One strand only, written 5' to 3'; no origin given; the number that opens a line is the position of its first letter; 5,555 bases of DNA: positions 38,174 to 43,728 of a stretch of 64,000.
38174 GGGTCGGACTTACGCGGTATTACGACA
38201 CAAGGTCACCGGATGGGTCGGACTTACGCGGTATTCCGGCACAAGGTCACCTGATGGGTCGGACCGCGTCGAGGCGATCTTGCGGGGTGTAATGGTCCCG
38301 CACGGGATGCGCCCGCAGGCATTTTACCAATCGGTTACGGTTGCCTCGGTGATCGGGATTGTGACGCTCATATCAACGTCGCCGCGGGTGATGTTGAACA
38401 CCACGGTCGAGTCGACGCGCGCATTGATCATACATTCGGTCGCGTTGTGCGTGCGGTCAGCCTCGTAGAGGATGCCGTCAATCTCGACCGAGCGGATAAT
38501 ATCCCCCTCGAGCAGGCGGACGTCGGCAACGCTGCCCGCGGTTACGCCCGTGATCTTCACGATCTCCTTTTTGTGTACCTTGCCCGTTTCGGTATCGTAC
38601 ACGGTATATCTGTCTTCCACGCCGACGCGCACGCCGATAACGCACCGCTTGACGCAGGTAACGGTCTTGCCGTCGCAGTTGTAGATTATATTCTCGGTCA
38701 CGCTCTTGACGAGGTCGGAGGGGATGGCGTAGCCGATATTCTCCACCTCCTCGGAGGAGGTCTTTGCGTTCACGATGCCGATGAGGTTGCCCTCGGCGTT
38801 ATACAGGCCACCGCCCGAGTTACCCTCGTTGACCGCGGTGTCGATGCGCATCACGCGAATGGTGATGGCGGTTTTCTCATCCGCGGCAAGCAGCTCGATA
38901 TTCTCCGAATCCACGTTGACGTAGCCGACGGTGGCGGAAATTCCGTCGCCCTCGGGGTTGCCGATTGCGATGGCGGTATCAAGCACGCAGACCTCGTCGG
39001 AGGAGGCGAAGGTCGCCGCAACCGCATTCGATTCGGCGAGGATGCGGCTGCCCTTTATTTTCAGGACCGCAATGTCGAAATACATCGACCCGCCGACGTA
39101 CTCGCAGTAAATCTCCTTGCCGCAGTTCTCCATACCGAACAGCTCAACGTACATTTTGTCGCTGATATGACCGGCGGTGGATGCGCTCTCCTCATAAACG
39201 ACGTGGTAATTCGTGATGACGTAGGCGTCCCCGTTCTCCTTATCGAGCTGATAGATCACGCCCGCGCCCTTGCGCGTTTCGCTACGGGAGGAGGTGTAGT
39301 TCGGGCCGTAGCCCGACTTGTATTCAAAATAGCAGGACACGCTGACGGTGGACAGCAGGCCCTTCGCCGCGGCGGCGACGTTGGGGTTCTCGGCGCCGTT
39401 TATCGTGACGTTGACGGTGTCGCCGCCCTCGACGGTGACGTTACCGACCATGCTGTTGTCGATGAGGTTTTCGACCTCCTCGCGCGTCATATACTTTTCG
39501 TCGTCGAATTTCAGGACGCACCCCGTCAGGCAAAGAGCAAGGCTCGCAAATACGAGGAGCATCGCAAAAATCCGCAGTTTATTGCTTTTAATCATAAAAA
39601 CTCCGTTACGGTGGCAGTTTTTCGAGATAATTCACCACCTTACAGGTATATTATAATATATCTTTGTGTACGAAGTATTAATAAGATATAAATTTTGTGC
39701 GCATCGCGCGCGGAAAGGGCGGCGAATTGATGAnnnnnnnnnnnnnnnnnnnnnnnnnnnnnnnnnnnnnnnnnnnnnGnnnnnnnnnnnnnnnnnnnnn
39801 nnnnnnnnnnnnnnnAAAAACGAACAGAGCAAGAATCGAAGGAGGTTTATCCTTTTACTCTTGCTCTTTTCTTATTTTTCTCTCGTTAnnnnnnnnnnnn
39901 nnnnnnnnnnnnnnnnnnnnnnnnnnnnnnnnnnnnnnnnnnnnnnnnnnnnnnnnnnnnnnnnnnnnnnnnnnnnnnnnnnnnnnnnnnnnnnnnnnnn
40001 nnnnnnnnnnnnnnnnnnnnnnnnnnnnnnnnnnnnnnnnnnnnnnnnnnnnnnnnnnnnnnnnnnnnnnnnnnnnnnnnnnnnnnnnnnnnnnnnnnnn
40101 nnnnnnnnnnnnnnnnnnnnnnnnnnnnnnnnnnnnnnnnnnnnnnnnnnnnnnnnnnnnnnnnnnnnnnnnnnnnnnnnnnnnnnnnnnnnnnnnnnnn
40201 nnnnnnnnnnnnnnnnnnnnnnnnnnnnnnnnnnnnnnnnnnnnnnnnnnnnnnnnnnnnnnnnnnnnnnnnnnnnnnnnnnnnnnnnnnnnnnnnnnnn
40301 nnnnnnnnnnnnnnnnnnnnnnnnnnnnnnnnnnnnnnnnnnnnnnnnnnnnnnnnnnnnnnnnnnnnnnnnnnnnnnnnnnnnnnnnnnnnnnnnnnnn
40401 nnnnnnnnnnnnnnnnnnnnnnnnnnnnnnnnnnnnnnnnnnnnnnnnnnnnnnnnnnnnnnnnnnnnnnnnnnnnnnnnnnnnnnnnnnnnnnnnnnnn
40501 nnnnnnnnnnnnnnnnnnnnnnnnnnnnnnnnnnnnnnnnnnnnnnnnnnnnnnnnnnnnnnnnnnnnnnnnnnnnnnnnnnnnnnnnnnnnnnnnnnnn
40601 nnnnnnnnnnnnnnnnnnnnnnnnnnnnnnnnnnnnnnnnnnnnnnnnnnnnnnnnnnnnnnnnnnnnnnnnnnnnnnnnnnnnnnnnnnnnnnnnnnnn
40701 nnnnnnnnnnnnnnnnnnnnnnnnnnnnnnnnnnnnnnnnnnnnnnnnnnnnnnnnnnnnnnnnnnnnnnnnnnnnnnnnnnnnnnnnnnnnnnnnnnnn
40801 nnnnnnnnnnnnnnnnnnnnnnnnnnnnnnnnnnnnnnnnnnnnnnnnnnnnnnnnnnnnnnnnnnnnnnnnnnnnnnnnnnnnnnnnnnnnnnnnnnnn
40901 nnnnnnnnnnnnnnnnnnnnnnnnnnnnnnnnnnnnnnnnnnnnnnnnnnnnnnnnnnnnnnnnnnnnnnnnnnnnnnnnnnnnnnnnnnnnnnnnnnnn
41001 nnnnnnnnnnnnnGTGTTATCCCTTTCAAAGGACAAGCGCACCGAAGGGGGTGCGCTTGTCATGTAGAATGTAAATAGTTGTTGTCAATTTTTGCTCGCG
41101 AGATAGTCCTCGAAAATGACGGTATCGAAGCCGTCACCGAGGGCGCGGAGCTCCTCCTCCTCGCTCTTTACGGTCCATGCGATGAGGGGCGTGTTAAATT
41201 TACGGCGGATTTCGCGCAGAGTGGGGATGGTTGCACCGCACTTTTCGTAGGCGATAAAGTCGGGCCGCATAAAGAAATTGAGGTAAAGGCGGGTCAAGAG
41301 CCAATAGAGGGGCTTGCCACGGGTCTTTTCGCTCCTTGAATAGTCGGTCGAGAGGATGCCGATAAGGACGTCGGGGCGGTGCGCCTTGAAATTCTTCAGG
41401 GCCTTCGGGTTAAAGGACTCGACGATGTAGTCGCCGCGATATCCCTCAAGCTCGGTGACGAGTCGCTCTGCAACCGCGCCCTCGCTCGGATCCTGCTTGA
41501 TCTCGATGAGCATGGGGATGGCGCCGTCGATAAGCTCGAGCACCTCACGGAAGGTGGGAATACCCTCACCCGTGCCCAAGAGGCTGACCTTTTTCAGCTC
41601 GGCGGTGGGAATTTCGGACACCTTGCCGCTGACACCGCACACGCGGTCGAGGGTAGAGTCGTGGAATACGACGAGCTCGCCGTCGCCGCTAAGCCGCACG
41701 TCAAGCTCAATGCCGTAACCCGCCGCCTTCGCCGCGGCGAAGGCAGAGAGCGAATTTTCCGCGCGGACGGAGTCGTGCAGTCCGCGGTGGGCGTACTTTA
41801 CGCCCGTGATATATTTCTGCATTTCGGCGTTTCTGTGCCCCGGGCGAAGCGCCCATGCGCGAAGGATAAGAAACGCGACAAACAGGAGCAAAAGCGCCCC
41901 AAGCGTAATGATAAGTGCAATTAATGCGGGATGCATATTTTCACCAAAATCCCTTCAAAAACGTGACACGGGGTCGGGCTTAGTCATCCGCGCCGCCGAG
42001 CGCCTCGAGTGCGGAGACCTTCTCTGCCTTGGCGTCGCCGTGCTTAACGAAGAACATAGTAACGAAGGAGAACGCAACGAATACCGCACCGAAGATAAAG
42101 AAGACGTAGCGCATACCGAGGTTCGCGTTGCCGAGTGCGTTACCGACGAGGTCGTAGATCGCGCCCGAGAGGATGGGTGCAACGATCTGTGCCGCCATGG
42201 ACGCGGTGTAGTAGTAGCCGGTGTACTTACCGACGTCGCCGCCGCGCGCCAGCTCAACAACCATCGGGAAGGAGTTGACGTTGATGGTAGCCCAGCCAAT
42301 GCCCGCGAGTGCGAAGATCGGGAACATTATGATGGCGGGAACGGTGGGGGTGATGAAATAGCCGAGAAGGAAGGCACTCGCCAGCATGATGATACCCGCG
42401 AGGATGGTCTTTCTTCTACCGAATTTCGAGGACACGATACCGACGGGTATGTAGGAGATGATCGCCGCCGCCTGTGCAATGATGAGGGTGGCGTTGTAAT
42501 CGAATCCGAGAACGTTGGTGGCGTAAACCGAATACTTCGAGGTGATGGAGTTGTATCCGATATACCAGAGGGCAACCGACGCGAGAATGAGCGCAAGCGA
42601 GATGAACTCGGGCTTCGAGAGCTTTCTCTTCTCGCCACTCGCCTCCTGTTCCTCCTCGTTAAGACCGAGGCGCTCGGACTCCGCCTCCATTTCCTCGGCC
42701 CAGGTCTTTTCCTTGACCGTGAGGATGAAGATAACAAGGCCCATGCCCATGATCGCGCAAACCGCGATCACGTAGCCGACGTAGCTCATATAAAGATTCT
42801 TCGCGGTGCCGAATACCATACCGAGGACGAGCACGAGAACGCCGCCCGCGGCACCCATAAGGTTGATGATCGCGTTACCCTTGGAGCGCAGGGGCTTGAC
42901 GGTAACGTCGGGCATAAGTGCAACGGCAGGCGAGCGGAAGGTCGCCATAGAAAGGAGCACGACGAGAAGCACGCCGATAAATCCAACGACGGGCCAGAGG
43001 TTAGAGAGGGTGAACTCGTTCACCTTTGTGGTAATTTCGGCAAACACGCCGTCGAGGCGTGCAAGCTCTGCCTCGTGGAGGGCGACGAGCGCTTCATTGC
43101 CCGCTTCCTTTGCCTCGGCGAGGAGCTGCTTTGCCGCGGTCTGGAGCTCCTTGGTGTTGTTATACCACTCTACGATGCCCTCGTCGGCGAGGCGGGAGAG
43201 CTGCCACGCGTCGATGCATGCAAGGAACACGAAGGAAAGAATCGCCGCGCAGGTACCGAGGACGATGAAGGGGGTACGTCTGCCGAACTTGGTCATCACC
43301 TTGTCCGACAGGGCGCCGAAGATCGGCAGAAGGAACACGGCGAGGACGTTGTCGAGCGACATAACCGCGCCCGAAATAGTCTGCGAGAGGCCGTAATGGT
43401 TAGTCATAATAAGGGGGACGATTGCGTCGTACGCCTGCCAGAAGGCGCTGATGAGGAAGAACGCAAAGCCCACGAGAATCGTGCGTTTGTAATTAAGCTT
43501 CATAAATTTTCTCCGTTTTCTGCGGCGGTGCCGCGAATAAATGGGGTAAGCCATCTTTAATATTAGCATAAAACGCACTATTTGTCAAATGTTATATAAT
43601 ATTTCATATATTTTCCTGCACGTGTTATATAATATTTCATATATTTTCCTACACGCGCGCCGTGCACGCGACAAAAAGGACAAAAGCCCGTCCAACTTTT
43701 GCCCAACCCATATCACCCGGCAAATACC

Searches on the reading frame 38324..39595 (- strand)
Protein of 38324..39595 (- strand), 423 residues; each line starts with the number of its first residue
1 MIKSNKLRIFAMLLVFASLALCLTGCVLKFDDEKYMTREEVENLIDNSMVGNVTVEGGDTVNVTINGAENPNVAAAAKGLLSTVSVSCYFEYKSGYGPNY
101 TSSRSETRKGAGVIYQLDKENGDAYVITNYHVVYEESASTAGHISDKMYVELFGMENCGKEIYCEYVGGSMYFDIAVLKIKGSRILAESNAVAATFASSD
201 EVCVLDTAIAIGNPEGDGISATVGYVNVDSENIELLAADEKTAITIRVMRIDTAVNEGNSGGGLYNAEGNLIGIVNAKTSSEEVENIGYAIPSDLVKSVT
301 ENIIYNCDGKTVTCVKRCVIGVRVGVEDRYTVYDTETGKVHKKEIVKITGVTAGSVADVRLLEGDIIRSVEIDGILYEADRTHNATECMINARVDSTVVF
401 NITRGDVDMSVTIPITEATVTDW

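Call 11: search_protein_families(library=pfam, proteins=[window:38324-39595:-], max_evalue=0.001)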
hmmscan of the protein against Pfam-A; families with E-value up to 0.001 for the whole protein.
window:38324-39595:- (423 aa): 3 families
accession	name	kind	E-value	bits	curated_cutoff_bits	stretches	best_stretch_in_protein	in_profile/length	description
PF13365.12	Trypsin_2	-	5.2e-16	60.1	27.6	1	112-274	3-144/144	Trypsin-like peptidase domain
PF00089.32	Trypsin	-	6.4e-13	49.5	20.6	1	123-296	34-216/220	Trypsin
PF13180.12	PDZ_2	-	0.00046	20.9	27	0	320-414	3-79/80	PDZ domain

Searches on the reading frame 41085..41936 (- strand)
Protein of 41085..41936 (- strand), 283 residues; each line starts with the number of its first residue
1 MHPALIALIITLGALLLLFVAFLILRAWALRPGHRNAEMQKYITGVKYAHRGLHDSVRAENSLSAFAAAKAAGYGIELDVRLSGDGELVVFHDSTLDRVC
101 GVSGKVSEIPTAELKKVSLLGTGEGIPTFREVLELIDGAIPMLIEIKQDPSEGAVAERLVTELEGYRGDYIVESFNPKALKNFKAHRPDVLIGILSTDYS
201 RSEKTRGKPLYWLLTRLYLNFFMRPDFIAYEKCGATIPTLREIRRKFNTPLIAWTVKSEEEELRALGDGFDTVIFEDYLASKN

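Call 11: search_protein_families(library=pfam, proteins=[window:41085-41936:-], max_evalue=0.001)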
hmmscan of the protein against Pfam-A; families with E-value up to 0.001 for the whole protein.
window:41085-41936:- (283 aa): 1 family
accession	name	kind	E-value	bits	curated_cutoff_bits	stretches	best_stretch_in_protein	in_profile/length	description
PF03009.23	GDPD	-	2.3e-25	90.5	23.6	1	50-275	1-239/244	Glycerophosphoryl diester phosphodiesterase family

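Call 89: find_encoding_contigs(protein=window:41085-41936:-, flank=9000, max_places=8)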
Protein window:41085-41936:- (283 aa): no gene with exactly this product is on record in the collection.

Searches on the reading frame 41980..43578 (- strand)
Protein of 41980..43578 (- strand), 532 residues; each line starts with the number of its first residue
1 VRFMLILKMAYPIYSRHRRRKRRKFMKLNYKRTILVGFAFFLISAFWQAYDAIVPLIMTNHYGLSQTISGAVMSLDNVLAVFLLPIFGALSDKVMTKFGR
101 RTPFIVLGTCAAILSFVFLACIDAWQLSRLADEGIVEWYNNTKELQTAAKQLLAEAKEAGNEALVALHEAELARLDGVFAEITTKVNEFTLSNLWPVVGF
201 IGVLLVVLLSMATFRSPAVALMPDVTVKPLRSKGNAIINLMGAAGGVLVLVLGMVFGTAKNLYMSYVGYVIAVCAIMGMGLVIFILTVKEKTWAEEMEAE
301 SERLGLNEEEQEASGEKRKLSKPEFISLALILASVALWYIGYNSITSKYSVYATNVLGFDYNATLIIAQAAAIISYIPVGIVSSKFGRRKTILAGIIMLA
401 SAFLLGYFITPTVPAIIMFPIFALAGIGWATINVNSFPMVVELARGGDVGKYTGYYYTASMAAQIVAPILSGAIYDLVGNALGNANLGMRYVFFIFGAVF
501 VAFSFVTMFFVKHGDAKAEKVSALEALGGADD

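Call 11: search_protein_families(library=pfam, proteins=[window:41980-43578:-], max_evalue=0.001)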
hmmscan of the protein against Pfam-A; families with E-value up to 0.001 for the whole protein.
window:41980-43578:- (532 aa): 4 families
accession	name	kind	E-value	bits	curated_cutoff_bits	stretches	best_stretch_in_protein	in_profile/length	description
PF07690.21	MFS_1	-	3.8e-34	118.6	33.4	3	368-519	41-180/347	Major Facilitator Superfamily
PF13347.12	MFS_2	-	5.3e-17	61.9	27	2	197-512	97-424/427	MFS/sugar transport protein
PF00083.30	Sugar_tr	-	1.3e-05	24.8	22.3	1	297-513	224-439/452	Sugar (and other) transporter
PF01306.25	LacY_symp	-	0.0003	20.1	24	1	35-95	11-71/413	LacY proton/sugar symporter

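Call 88: find_encoding_contigs(protein=window:41980-43578:-, flank=8000, max_places=6)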
Protein window:41980-43578:- (532 aa): no gene with exactly this product is on record in the collection.
